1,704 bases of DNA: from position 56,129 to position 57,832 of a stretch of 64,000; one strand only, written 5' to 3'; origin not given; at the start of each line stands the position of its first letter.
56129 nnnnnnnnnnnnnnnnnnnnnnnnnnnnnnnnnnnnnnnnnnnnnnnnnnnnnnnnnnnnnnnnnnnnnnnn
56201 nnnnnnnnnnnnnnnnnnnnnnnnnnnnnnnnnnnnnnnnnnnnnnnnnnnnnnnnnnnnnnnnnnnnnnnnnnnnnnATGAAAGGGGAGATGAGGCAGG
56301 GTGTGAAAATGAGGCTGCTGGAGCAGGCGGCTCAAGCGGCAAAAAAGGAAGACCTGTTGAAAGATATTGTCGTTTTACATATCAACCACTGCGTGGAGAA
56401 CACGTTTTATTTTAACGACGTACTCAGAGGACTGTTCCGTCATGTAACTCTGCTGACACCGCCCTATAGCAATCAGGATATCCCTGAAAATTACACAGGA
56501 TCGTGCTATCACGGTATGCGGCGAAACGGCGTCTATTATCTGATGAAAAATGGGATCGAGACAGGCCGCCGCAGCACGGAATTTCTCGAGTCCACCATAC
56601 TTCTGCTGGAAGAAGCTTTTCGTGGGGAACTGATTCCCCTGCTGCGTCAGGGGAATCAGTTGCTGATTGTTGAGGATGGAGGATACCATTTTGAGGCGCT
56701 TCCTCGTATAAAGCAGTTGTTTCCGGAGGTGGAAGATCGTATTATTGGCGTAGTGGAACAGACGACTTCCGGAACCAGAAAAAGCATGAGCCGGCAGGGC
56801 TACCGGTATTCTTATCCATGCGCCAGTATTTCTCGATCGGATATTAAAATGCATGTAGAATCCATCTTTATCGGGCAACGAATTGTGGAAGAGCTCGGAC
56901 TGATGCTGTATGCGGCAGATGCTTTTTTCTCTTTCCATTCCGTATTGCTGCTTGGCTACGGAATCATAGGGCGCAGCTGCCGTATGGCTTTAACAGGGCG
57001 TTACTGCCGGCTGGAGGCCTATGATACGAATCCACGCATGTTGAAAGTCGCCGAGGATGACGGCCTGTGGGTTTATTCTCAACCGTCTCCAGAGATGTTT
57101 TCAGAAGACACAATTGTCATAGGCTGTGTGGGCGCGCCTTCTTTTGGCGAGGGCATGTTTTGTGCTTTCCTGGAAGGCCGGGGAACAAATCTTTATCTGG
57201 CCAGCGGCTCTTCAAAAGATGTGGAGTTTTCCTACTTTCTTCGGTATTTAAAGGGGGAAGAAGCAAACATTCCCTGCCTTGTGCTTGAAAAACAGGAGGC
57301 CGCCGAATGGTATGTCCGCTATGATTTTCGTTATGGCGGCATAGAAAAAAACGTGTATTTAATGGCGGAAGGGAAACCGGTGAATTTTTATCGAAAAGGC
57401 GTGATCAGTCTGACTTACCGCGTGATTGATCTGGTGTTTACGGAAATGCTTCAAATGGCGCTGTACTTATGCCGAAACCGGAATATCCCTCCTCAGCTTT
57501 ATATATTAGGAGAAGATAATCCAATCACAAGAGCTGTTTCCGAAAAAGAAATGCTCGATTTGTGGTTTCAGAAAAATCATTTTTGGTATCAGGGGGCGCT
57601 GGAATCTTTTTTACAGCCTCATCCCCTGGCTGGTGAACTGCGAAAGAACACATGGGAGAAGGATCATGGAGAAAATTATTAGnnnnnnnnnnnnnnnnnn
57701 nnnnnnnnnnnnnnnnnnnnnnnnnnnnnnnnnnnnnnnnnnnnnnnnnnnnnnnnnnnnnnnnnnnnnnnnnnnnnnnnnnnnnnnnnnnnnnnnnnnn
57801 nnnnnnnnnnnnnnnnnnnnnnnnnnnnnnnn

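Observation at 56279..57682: SAHH-fold protein with apparently substituted catalytic positions, translationally coupled to a STAS protein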

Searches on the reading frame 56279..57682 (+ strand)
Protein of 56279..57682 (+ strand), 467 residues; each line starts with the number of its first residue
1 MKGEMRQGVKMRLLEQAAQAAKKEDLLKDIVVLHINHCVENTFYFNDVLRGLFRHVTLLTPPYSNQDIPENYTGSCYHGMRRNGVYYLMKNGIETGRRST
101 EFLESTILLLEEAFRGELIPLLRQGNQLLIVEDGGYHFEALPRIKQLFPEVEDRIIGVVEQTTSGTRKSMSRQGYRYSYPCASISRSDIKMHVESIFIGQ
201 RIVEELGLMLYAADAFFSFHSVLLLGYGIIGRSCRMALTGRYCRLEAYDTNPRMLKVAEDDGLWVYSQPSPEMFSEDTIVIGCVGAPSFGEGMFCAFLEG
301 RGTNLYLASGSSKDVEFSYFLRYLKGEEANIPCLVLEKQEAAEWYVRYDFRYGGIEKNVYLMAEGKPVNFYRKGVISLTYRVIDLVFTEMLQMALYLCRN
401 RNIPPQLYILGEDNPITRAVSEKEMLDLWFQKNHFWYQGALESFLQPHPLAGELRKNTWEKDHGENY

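Call 3: search_protein_families(library=pfam, proteins=[window:56279-57682:+], max_evalue=1)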
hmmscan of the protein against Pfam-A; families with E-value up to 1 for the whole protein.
window:56279-57682:+ (467 aa): 0 families

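Call 4: search_protein_families(library=ncbifam, proteins=[window:56279-57682:+], max_evalue=1)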
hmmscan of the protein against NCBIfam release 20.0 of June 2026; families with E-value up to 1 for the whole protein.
window:56279-57682:+ (467 aa): 5 families
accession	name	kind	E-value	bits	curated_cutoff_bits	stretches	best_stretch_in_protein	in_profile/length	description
TIGR00936.1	ahcY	equivalog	8.3e-07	28.1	497.6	1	129-245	119-231/416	adenosylhomocysteinase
NF004005.0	PRK05476.2-3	equivalog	1.1e-06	27.7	275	1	115-412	109-383/418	adenosylhomocysteinase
NF004009.0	PRK05476.3-2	equivalog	0.00036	19.5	485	1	129-237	184-289/487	adenosylhomocysteinase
NF005112.0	PRK06545.2-4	subfamily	0.28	10.2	294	1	220-262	3-45/356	prephenate dehydrogenase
NF005111.0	PRK06545.2-3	equivalog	0.3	10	344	1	221-268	15-62/371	prephenate dehydrogenase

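Call 5: search_solved_structures(query=window:56279-57682:+, max_evalue=10, show_alignments=3)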
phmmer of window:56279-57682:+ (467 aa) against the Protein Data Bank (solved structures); distinct sequences matched with E-value up to 10: 44.
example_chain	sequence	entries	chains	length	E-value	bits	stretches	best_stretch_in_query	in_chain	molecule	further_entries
3ond_A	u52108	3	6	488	6.8e-06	27.9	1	146-267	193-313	Adenosylhomocysteinase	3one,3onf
5tov_A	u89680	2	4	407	1.3e-05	27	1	113-413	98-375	Adenosylhomocysteinase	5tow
3x2e_A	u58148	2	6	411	1.3e-05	27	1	113-413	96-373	Adenosylhomocysteinase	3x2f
8wz7_A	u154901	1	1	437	7e-05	24.6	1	129-255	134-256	Adenosylhomocysteinase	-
8wwg_A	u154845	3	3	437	9e-05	24.2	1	129-254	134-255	Adenosylhomocysteinase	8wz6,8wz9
8wz8_A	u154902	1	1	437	9e-05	24.2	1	129-254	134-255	Adenosylhomocysteinase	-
3h9u_A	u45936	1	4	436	0.00024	22.9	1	130-254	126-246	Adenosylhomocysteinase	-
3mtg_A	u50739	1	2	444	0.00044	22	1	129-285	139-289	Putative adenosylhomocysteinase 2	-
3g1u_A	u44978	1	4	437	0.00076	21.2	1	129-254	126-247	Adenosylhomocysteinase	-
3gvp_A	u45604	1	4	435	0.0011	20.6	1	129-285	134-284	Adenosylhomocysteinase 3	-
1v8b_A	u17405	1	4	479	0.0014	20.3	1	149-255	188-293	adenosylhomocysteinase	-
9pdh_A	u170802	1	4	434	0.0017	20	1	129-263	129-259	Adenosylhomocysteinase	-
5v96_A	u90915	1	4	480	0.0023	19.6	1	147-252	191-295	S-adenosyl-l-homocysteine Hydrolase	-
3ce6_A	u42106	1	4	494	0.0026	19.4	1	147-262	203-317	Adenosylhomocysteinase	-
2ziz_A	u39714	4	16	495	0.0026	19.4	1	147-262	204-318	Adenosylhomocysteinase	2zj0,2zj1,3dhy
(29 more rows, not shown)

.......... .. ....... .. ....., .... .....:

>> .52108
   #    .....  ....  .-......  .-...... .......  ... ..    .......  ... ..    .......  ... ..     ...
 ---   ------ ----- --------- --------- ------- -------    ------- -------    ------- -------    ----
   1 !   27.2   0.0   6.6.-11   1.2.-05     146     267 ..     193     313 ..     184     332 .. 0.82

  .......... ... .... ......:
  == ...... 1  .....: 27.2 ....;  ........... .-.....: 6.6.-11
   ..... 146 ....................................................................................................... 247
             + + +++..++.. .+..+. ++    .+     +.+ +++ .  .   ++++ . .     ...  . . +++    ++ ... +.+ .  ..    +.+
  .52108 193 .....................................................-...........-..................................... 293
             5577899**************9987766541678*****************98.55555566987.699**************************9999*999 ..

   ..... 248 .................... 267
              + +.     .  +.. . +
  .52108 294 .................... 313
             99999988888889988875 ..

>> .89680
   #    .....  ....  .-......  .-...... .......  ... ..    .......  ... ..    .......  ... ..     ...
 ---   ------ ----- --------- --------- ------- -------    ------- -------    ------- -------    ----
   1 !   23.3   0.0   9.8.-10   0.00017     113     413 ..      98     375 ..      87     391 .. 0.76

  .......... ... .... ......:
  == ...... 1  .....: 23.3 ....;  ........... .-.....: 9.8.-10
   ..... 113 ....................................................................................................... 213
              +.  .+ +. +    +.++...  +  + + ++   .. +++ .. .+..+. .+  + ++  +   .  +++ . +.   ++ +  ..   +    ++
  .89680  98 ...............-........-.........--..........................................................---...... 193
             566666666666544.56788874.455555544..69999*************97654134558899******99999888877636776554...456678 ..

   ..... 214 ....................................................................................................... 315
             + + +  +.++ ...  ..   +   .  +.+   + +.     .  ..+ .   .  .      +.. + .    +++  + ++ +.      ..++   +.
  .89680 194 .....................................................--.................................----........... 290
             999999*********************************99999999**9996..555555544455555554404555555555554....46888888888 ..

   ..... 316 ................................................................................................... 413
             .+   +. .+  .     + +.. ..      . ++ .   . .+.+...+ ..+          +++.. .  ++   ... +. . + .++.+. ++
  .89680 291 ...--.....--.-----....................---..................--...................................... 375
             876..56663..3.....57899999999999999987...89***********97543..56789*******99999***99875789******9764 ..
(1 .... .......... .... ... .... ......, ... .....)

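Call 6: find_homologous_proteins(query=window:56279-57682:+, max_evalue=0.001)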
Query window:56279-57682:+ (467 aa): 124 proteins with E <= 0.001 among 6251 candidates; the best 120 are listed.
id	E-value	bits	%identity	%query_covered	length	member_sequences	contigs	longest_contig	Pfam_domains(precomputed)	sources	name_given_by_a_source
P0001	0.0e+0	1082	100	100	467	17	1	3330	-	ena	-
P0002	4.1e-265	897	82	99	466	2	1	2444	-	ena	-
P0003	2.0e-257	872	82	98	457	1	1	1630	-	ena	-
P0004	4.6e-257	871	82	98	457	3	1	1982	-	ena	-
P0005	4.7e-256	868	80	99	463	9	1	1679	-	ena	-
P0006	1.7e-255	866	80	99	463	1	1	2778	-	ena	-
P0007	2.8e-255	865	80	98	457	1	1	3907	-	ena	-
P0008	4.7e-254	861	80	99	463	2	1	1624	-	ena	-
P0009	4.8e-254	861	80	99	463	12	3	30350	-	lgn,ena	-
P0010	6.2e-251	851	78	99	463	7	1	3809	-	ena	-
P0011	3.2e-249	845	78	99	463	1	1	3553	-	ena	-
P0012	5.6e-249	844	78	99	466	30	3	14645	-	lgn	-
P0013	8.0e-247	837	78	99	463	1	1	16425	-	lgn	-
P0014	9.4e-247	837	78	99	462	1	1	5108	-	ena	-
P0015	7.5e-246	834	79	98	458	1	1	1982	-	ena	-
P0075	1.5e-97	345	40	99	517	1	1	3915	-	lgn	-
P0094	1.8e-79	285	37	94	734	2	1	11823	-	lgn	-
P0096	2.3e-77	278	35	96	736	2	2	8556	PF02254.25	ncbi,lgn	-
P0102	1.4e-76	276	35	92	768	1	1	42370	PF00069.32,PF02254.25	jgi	jgi:serine/threonine protein kinase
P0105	4.9e-76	274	35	92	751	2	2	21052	PF02254.25,PF00670.28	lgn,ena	-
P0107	1.3e-74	269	33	94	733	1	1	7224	-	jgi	jgi:S-adenosylhomocysteine hydrolase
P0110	8.0e-74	267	34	92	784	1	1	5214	PF07714.24,PF00069.32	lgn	-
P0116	5.8e-68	248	36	92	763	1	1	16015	PF02254.25,PF00670.28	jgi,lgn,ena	-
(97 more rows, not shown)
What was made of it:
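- It has the SAHH fold, and some automated annotations call relatives 'S-adenosylhomocysteine hydrolase' (call 6).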

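Call 10: find_related_loci(query=A1, collection=genome_contigs, flank=8000)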
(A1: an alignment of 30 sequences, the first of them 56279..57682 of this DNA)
Query A1 (467 aa) in genome_contigs; peptide patterns used: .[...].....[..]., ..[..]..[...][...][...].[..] (x = any residue, [..] = any of these).
100 stretches matched a pattern; 51 encode a relative of the query (tblastn E <= 1e-3); 51 distinct loci.
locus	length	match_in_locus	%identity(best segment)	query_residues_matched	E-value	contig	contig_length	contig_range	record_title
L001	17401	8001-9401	75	1-467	0e+0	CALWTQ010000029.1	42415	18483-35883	MAG: uncultured Mediterraneibacter sp. isolate BRZ_GH__bin5 genome assembly, contig: BRZ_GH__NODE_763_length_42415_cov_1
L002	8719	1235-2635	76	1-467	0e+0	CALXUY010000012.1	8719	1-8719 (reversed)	MAG: uncultured Clostridia bacterium isolate E0_LS__bin154 genome assembly, contig: E0_LS__k127_2198596, whole genome sh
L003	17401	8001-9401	79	1-467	0e+0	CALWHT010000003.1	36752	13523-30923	MAG: uncultured Roseburia sp. isolate E01__bin149 genome assembly, contig: E01__k127_3884523, whole genome shotgun seque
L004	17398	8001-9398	76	2-467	0e+0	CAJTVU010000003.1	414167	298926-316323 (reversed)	MAG TPA_asm: uncultured Dorea sp. isolate MGBC116935 genome assembly, contig: MGBC116935.3, whole genome shotgun sequenc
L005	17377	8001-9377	77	9-467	0e+0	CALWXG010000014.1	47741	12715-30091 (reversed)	MAG: uncultured Oscillospiraceae bacterium isolate BRZ_CL__bin8 genome assembly, contig: BRZ_CL__NODE_822_length_47741_c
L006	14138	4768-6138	74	9-465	0e+0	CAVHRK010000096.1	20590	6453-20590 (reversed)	Anaerobutyricum sp. isolate H07651-L1_cleanbin_000002 genome assembly, contig: Spades_H07651-L1_contig_341, whole genome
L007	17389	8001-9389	75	5-467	0e+0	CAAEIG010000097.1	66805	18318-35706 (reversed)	MAG TPA_asm: Clostridia bacterium, isolate HGM12914, WGS project CAAEIG010000000 data, contig: ERS473283_28_k99_26278, w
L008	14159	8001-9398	69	1-466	0e+0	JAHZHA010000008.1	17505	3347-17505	MAG: Bacillota bacterium isolate HRGM_Genome_3196 HRGM_Genome_3196_8, whole genome shotgun sequence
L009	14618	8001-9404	67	6-467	0e+0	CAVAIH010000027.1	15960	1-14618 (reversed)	Sphaerochaetaceae bacterium isolate SRR8978334_cleanbin_000002 genome assembly, contig: Spades_SRR8978334_contig_87, who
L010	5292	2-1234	73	46-456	0e+0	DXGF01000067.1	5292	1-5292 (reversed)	MAG TPA_asm: Candidatus Dorea gallistercoris isolate ChiSxjej1B13-11762 ChiSxjej1B13M5__C140343_L5292_SAMN08009907, whol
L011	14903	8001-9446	64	6-455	0e+0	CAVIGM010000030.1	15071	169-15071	Anaerovoracaceae bacterium isolate H07617-L1_cleanbin_000012 genome assembly, contig: Spades_H07617-L1_contig_2715, whol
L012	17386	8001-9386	76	5-466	0e+0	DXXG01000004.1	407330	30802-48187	MAG TPA_asm: Clostridiales bacterium isolate HRGM_Genome_3705 HRGM_Genome_3705_4, whole genome shotgun sequence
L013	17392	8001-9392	61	3-466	0e+0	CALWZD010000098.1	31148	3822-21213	MAG: uncultured Anaerofilum sp. isolate E05__bin356 genome assembly, contig: E05__k127_2462550, whole genome shotgun seq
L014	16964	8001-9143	73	1-381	0e+0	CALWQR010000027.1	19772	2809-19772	MAG: uncultured Clostridia bacterium isolate BRZ_QS__bin85 genome assembly, contig: BRZ_QS__NODE_3500_length_19772_cov_6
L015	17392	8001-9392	59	2-466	0e+0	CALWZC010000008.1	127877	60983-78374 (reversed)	MAG: uncultured Anaerofilum sp. isolate BRZ_EA__bin79 genome assembly, contig: BRZ_EA__NODE_157_length_127877_cov_11.985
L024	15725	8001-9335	40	13-449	3e-98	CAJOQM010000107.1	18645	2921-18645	uncultured Lachnospiraceae bacterium isolate Rumen_Coassembly_mag_962 genome assembly, contig: k87_18222459, whole genom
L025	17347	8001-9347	40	10-457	4e-98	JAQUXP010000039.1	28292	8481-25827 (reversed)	MAG: Lachnospiraceae bacterium isolate STD2_216 NODE_5882_length_28292_cov_24.269767_Sandtown_D2, whole genome shotgun s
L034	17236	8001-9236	37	28-461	2e-80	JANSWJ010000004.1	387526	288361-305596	Blautia schinkii strain DSM 10518 contig_4, whole genome shotgun sequence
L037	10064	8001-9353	35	8-461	9e-78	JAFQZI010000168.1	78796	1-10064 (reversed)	MAG: Oscillospiraceae bacterium isolate RGIG2288 Goat_Duodenum-5__c535551, whole genome shotgun sequence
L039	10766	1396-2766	33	2-461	6e-76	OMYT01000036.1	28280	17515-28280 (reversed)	uncultured Clostridiales bacterium isolate RUG095 genome assembly, contig: scaffold_884, whole genome shotgun sequence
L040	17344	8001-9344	34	10-461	2e-75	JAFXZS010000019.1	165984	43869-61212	MAG: Clostridia bacterium isolate RGIG6893 Sheep_Rumen-5__c1463569, whole genome shotgun sequence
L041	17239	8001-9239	33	3-433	3e-64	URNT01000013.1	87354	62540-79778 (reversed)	uncultured Clostridium sp. isolate UMGS1169 genome assembly, contig: NODE_124_length_87354_cov_13.921545, whole genome s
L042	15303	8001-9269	39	3-456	7e-103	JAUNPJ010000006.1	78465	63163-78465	MAG: Eubacteriales bacterium isolate S36M_St_18 NODE_165_length_78465_cov_14.927866, whole genome shotgun sequence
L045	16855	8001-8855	30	128-443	9e-24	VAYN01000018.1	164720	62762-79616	MAG: Actinobacteria bacterium isolate AC_59 14_0903_09_30cm_scaffold_228, whole genome shotgun sequence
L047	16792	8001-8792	28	126-404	2e-16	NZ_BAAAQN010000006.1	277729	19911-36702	Catenulispora yoronensis strain JCM 16014 sequence006, whole genome shotgun sequence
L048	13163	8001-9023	24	55-438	1e-17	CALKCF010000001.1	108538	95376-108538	MAG: uncultured archaeon isolate S1_Bin_METABAT__43_1 genome assembly, contig: c_000000762198, whole genome shotgun sequ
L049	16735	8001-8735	25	129-399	8e-9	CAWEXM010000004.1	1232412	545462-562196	MAG: uncultured Solirubrobacteraceae bacterium isolate MFD05513.bin.2.53 genome assembly, contig: contig_3784, whole gen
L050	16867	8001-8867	25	129-449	5e-7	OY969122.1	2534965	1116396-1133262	MAG: uncultured Solirubrobacterales bacterium isolate MFD02360.bin.1.202 genome assembly, chromosome: 1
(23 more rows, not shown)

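Call 17: search_protein_families(library=pfam, proteins=[P0102, P0110, P0094, P0096, P0105, P0107, P0116, P0075], max_evalue=0.01)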
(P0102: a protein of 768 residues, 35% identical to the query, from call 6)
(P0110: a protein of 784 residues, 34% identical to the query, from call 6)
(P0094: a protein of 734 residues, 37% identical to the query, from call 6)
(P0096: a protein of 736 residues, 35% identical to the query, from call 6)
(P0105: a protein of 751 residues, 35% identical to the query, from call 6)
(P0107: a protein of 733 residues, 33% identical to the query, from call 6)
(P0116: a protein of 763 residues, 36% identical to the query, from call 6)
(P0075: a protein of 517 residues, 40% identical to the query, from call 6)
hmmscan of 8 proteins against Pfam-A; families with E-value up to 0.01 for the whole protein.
P0102 (768 aa): 5 families
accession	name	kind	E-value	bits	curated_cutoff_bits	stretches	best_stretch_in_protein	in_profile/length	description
PF00069.31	Pkinase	-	1e-07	32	31.7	1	60-256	43-252/263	Protein kinase domain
PF02254.24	TrkA_N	-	3.1e-06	27.9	23.8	1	517-561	1-45/116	TrkA-N domain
PF07714.23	PK_Tyr_Ser-Thr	-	0.00029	20.6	23.1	1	118-223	101-209/258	Protein tyrosine and serine/threonine kinase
PF00670.27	AdoHcyase_NAD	-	0.0011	19.6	27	1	515-581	24-88/162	S-adenosyl-L-homocysteine hydrolase, NAD binding domain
PF02737.24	3HCDH_N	-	0.0052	17.2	22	1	516-555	1-40/180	3-hydroxyacyl-CoA dehydrogenase, NAD binding domain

P0110 (784 aa): 7 families
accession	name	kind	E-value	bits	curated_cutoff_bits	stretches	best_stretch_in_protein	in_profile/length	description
PF00069.31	Pkinase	-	4.5e-11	43.1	31.7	1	74-268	43-253/263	Protein kinase domain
PF07714.23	PK_Tyr_Ser-Thr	-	2.8e-07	30.5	23.1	1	70-267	42-249/258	Protein tyrosine and serine/threonine kinase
PF02254.24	TrkA_N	-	0.00031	21.5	23.8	1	529-573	1-45/116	TrkA-N domain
PF00670.27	AdoHcyase_NAD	-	0.00033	21.2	27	1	525-591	22-86/162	S-adenosyl-L-homocysteine hydrolase, NAD binding domain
PF02826.25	2-Hacid_dh_C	-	0.00097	19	25.1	1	527-567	37-77/178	D-isomer specific 2-hydroxyacid dehydrogenase, NAD binding domain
PF02737.24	3HCDH_N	-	0.0068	16.8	22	0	528-567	1-40/180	3-hydroxyacyl-CoA dehydrogenase, NAD binding domain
PF03446.21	NAD_binding_2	-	0.0079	16.7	21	0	528-588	1-60/161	NAD binding domain of 6-phosphogluconate dehydrogenase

P0094 (734 aa): 3 families
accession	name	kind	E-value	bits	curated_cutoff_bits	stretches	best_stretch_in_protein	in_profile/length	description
PF06690.17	HcgC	-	0.00061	19.9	31.4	1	467-541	35-106/248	FeGP cofactor biosynthesis protein, methyltransferase HcgC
PF02254.24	TrkA_N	-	0.0022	18.8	23.8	1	478-521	1-44/116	TrkA-N domain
PF02826.25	2-Hacid_dh_C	-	0.007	16.2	25.1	0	476-512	37-73/178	D-isomer specific 2-hydroxyacid dehydrogenase, NAD binding domain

P0096 (736 aa): 2 families
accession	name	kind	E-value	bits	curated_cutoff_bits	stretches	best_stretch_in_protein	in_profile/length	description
PF02254.24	TrkA_N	-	1.9e-05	25.4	23.8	1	480-524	1-45/116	TrkA-N domain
PF02826.25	2-Hacid_dh_C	-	0.0005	19.9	25.1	1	476-524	35-83/178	D-isomer specific 2-hydroxyacid dehydrogenase, NAD binding domain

P0105 (751 aa): 7 families
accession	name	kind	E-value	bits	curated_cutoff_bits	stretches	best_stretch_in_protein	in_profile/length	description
PF02254.24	TrkA_N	-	1.4e-06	29.1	23.8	1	487-532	1-46/116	TrkA-N domain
PF00670.27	AdoHcyase_NAD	-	8.9e-06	26.3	27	1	482-553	21-90/162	S-adenosyl-L-homocysteine hydrolase, NAD binding domain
PF02826.25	2-Hacid_dh_C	-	0.0001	22.2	25.1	1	483-562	35-114/178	D-isomer specific 2-hydroxyacid dehydrogenase, NAD binding domain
PF13478.12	XdhC_C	-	0.0012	19.8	29.7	1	487-579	1-79/125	XdhC Rossmann domain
PF06690.17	HcgC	-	0.0013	18.8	31.4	1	463-562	20-118/248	FeGP cofactor biosynthesis protein, methyltransferase HcgC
PF03446.21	NAD_binding_2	-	0.003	18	21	1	488-555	3-69/161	NAD binding domain of 6-phosphogluconate dehydrogenase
PF00070.33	Pyr_redox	-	0.0066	17.4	22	0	486-520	1-35/82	Pyridine nucleotide-disulphide oxidoreductase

P0107 (733 aa): 2 families
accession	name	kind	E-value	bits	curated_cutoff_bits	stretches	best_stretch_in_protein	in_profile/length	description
PF00670.27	AdoHcyase_NAD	-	5.7e-05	23.7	27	1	470-552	17-97/162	S-adenosyl-L-homocysteine hydrolase, NAD binding domain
PF02254.24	TrkA_N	-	0.004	17.9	23.8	0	479-524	1-46/116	TrkA-N domain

P0116 (763 aa): 5 families
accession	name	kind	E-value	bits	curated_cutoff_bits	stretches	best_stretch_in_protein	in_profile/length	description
PF02254.24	TrkA_N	-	1.3e-08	35.6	23.8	1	511-555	1-45/116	TrkA-N domain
PF00670.27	AdoHcyase_NAD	-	9.5e-06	26.3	27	1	508-581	23-94/162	S-adenosyl-L-homocysteine hydrolase, NAD binding domain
PF00069.31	Pkinase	-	0.00067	19.6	31.7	0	61-170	40-146/263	Protein kinase domain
PF02737.24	3HCDH_N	-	0.0039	17.6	22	1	510-550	1-41/180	3-hydroxyacyl-CoA dehydrogenase, NAD binding domain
PF02826.25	2-Hacid_dh_C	-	0.0082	16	25.1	0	510-553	38-81/178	D-isomer specific 2-hydroxyacid dehydrogenase, NAD binding domain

P0075 (517 aa): 2 families
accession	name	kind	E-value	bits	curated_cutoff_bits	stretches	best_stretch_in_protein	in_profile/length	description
PF00670.27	AdoHcyase_NAD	-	0.00019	22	27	1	249-321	19-90/162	S-adenosyl-L-homocysteine hydrolase, NAD binding domain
PF02826.25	2-Hacid_dh_C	-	0.0032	17.3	25.1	1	255-320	38-103/178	D-isomer specific 2-hydroxyacid dehydrogenase, NAD binding domain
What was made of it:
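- Closest known: KTN/RCK. Same: There are weak TrkA_N profile hits in family members (calls 6, 17).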

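Call 18: predict_structure(alignment_id=A1)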
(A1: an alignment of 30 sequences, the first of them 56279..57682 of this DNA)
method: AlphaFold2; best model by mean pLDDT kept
length: 467 residues; sequences in the alignment: 30
mean_pLDDT: 91.2   pTM: 0.89
mean pLDDT of the five models: 91.2, 91.0, 90.5, 89.2, 88.8
residues with pLDDT >= 90: 360; 70-90: 85; 50-70: 12; < 50: 10
segments of 3 or more residues with pLDDT < 50: 1-7, 465-467
pLDDT, mean of each block of 10 residues (from residue 1): 46 94 88 95 95 97 85 93 92 93 95 97 98 95 97 98 91 90 93 92 95 93 96 95 95 97 97 97 92 98 97 85 95 97 95 98 89 81 95 97 94 90 91 77 86 79 47
secondary structure, 60 per line:
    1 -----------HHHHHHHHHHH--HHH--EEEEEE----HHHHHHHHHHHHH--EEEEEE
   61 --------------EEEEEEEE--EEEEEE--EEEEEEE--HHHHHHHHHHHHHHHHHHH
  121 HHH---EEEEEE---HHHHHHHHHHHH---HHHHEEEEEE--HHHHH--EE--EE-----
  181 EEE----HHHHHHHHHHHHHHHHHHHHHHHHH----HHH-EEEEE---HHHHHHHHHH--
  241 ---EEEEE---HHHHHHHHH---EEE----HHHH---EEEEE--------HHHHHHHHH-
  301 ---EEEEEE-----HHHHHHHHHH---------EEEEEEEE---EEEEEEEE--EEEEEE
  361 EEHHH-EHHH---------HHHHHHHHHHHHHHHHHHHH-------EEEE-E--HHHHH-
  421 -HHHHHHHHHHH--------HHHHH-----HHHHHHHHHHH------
elements in order: H12-22 E30-35 H40-52 E55-60 E75-82 E85-90 E93-99 H102-123 E127-132 H136-147 H151-154 E155-160 H163-167 E181-183 H188-212 E221-225 H229-238 E244-248 H252-260 E264-266 H271-274 E278-282 H291-299 E304-309 H315-324 E334-341 E345-352 E355-362 H380-399 E407-410 H415-419 H422-432 H441-445 H451-461
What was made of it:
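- On SAHH (adenosylhomocysteinase, AhcY): AF2 pLDDT 91.2 (call 18).
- On AHCYL/IRBIT: Only residues 1-7 are disordered (call 18).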
